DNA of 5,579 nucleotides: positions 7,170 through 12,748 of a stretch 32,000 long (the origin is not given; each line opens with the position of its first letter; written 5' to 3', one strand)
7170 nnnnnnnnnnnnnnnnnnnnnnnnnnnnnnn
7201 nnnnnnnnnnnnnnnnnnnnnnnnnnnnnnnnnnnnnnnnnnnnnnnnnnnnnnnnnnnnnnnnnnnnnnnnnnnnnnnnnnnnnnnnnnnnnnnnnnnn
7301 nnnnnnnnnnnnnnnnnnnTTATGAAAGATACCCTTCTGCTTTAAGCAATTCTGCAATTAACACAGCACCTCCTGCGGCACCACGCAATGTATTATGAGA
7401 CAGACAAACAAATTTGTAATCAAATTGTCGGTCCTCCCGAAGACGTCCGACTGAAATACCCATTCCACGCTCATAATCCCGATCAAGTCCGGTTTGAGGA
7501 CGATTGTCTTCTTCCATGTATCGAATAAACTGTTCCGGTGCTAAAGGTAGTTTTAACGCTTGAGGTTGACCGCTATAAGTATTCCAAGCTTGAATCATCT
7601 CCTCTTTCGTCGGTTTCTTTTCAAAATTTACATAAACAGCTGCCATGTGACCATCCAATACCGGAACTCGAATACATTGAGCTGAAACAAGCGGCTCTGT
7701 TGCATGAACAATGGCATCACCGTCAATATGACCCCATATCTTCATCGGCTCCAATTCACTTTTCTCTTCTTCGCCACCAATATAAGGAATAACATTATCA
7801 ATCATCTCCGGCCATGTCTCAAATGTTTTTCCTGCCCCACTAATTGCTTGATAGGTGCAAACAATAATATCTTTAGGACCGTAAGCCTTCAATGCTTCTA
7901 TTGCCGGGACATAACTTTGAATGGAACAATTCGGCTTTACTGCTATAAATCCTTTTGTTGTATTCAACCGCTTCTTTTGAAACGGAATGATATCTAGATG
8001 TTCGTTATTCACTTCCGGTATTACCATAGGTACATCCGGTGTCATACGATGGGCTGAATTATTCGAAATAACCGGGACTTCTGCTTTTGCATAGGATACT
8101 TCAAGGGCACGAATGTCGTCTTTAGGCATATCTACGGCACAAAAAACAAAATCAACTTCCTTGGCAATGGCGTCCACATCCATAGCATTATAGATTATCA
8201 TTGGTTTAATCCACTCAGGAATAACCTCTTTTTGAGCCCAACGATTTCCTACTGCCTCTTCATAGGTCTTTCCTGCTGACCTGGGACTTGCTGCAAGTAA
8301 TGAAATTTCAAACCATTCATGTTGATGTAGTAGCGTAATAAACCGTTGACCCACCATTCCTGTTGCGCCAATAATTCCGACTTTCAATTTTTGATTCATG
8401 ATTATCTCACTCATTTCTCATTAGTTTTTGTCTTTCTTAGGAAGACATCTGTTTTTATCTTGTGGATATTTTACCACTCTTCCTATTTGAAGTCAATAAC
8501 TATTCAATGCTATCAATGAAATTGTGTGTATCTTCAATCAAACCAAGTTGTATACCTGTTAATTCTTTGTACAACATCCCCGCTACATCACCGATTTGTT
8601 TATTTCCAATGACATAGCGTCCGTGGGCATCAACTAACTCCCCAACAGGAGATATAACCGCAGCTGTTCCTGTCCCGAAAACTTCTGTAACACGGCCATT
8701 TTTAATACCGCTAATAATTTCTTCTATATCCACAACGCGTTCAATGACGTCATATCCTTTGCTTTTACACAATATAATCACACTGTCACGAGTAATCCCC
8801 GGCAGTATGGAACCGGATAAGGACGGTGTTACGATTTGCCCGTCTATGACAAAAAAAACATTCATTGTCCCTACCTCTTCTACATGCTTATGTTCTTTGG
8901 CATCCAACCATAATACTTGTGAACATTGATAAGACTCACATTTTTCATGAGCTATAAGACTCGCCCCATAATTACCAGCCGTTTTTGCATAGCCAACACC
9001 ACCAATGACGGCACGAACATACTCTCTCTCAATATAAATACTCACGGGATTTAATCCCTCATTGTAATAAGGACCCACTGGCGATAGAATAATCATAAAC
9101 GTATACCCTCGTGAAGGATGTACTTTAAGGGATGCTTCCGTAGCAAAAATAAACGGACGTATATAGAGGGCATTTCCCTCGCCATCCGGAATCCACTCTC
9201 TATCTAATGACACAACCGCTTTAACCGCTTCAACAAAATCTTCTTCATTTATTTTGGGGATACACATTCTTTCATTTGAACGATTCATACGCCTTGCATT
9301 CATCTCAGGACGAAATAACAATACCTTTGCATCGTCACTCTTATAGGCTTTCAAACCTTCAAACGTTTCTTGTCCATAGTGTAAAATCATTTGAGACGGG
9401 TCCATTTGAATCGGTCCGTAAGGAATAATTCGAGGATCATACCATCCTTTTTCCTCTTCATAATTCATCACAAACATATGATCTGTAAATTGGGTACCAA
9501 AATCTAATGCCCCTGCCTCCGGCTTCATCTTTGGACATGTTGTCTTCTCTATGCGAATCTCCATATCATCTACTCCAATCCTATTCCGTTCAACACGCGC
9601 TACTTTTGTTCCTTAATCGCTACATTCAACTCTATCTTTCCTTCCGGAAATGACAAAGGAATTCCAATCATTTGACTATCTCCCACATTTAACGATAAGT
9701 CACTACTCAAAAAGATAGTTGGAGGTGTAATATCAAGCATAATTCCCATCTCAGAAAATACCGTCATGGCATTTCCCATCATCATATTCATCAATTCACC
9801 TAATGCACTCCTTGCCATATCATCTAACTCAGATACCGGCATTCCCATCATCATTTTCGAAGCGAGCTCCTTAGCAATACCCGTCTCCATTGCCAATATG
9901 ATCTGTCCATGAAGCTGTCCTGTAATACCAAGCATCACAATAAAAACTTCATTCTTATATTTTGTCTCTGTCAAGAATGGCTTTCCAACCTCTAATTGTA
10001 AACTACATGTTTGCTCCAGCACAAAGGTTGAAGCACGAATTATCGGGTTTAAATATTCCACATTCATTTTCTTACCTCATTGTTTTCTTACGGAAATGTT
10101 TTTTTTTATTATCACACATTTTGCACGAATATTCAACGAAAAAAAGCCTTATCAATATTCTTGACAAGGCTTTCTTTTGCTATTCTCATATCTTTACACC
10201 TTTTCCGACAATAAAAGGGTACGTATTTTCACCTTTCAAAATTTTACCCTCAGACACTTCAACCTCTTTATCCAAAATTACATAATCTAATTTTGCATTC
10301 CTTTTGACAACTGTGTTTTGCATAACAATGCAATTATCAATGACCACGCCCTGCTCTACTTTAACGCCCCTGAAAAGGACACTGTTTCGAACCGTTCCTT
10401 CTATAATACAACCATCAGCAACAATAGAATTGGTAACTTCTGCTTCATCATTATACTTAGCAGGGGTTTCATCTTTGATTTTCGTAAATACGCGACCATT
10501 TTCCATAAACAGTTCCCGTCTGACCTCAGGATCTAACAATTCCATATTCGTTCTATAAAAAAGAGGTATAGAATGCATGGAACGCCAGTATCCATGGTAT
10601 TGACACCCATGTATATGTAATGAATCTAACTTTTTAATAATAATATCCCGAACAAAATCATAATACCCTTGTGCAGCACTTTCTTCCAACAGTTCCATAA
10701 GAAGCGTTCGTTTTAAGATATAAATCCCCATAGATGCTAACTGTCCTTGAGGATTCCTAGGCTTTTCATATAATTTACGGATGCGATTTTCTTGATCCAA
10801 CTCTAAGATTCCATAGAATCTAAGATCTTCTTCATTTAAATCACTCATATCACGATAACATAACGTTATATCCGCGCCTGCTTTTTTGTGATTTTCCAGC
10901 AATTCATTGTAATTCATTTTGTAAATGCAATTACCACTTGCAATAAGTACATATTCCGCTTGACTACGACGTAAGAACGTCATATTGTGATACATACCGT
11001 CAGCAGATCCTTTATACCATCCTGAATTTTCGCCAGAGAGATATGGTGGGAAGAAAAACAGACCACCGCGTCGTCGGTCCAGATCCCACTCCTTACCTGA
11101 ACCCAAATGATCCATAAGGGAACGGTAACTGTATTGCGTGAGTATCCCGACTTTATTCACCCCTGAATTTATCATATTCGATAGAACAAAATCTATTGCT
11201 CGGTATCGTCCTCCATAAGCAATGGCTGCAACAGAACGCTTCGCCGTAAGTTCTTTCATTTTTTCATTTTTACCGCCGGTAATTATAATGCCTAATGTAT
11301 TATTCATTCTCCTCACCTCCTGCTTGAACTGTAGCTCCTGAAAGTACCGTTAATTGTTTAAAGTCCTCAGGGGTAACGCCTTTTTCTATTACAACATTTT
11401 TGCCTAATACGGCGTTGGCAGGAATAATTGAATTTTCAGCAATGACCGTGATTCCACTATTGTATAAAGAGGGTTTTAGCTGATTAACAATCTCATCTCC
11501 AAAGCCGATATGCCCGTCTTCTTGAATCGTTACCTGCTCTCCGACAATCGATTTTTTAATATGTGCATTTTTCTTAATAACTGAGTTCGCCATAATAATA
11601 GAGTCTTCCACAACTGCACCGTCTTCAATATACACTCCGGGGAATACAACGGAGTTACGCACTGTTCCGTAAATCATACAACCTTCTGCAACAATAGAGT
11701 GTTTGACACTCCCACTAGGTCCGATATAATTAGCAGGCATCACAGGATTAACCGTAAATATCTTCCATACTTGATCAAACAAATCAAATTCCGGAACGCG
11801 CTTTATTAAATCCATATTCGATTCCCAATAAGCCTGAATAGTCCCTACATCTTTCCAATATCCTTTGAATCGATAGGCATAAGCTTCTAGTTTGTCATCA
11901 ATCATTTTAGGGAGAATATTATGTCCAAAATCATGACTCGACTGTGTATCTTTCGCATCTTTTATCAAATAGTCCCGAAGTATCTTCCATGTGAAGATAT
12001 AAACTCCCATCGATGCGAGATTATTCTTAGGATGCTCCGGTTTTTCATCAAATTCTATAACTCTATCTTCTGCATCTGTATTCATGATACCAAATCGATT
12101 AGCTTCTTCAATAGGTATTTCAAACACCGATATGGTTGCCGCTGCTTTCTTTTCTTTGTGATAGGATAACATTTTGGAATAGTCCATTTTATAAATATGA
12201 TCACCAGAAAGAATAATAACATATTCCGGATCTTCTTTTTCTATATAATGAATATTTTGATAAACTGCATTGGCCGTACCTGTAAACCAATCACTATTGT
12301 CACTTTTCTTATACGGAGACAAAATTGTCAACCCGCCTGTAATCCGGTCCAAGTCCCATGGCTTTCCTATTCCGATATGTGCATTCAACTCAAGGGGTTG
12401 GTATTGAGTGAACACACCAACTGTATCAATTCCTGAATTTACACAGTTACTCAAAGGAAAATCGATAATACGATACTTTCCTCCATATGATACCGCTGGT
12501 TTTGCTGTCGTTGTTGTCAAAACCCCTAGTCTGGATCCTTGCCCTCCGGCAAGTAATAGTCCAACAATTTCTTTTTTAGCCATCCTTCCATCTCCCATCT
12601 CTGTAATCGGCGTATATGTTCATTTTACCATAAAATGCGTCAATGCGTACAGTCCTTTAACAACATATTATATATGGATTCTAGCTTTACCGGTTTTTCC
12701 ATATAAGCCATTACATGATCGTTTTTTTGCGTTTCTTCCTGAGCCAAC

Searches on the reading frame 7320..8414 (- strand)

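Call 7: search_protein_families(library=pfam, proteins=[window:7320-8414:-], max_evalue=0.0001)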
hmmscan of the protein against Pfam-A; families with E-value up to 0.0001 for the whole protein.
window:7320-8414:- (364 aa): 2 families
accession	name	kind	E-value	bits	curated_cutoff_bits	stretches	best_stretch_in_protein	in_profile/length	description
PF02774.23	Semialdhyde_dhC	-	5.5e-32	111.8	26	1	176-343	6-183/184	Semialdehyde dehydrogenase, dimerisation domain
PF01118.30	Semialdhyde_dh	-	4.2e-30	105.1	26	1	11-141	1-119/121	Semialdehyde dehydrogenase, NAD binding domain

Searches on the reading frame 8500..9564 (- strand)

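Call 7: search_protein_families(library=pfam, proteins=[window:8500-9564:-], max_evalue=0.0001)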
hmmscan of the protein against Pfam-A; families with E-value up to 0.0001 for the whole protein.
window:8500-9564:- (354 aa): 1 family
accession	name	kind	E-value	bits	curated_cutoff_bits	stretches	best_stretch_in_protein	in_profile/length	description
PF01063.24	Aminotran_4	-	2.3e-30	106.6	28.5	1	68-309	3-222/223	Amino-transferase class IV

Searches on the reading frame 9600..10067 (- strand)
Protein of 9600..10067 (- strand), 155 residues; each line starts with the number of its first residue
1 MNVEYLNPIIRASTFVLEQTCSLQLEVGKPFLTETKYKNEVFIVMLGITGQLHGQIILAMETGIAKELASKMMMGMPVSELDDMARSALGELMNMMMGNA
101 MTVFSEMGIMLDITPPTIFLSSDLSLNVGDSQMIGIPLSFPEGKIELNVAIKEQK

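Call 7: search_protein_families(library=pfam, proteins=[window:9600-10067:-], max_evalue=0.0001)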
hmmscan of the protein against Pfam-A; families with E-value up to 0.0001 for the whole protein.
window:9600-10067:- (155 aa): 2 families
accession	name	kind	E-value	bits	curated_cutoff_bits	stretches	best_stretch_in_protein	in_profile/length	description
PF13690.11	CheX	-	5e-18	65.4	27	1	43-136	2-91/94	Chemotaxis phosphatase CheX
PF04509.17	CheC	-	7.5e-14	51.8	22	1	84-119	1-37/38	CheC-like family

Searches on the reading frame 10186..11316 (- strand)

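Call 7: search_protein_families(library=pfam, proteins=[window:10186-11316:-], max_evalue=0.0001)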
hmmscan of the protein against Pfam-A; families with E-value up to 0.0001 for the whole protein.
window:10186-11316:- (376 aa): 4 families
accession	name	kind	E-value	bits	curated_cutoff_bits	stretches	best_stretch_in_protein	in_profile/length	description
PF00483.29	NTP_transferase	-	6.6e-33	114.7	21.2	1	9-246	2-228/245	Nucleotidyl transferase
PF24894.1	Hexapep_GlmU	-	6e-17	62.1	23.3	1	289-358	11-81/104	GlmU-like, C-terminal hexapeptide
PF25084.1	LbH_EIF2B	-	7.3e-09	36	54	1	289-357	31-102/105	EIF2B subunit epsilon LbH domain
PF25247.1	LbH_GLGC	-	1.5e-06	28.6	27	1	285-343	5-63/135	GLGC left-handed parallel beta-helix domain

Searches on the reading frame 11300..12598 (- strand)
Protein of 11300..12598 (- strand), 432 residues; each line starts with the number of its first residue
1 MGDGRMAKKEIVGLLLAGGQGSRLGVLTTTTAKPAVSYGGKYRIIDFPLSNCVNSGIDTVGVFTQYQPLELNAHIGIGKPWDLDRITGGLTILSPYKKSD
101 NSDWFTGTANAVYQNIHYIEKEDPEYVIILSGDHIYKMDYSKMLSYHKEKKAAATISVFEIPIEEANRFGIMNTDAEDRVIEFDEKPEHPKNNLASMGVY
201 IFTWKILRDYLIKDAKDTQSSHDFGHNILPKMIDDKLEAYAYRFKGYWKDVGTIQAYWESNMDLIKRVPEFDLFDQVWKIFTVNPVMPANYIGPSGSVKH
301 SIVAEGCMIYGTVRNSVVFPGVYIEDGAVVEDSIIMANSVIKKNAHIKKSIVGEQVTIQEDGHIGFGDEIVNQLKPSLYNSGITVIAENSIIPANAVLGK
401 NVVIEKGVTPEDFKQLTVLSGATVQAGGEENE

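Call 7: search_protein_families(library=pfam, proteins=[window:11300-12598:-], max_evalue=0.0001)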
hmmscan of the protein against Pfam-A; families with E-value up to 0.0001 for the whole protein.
window:11300-12598:- (432 aa): 6 families
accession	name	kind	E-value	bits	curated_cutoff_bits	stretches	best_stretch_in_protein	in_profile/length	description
PF00483.29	NTP_transferase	-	2e-67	227.8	21.2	1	13-265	2-243/245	Nucleotidyl transferase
PF24894.1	Hexapep_GlmU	-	1.4e-16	60.9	23.3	1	295-386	13-104/104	GlmU-like, C-terminal hexapeptide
PF25084.1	LbH_EIF2B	-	2e-11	44.3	54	1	292-361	30-102/105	EIF2B subunit epsilon LbH domain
PF25247.1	LbH_GLGC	-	2.5e-07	31.2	27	0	297-339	12-55/135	GLGC left-handed parallel beta-helix domain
PF00132.30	Hexapep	-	3.7e-06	26.9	27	0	384-409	2-27/36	Bacterial transferase hexapeptide (six repeats)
PF12804.13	NTP_transf_3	-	8.9e-05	23.2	27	0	13-156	1-120/160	MobA-like NTP transferase domain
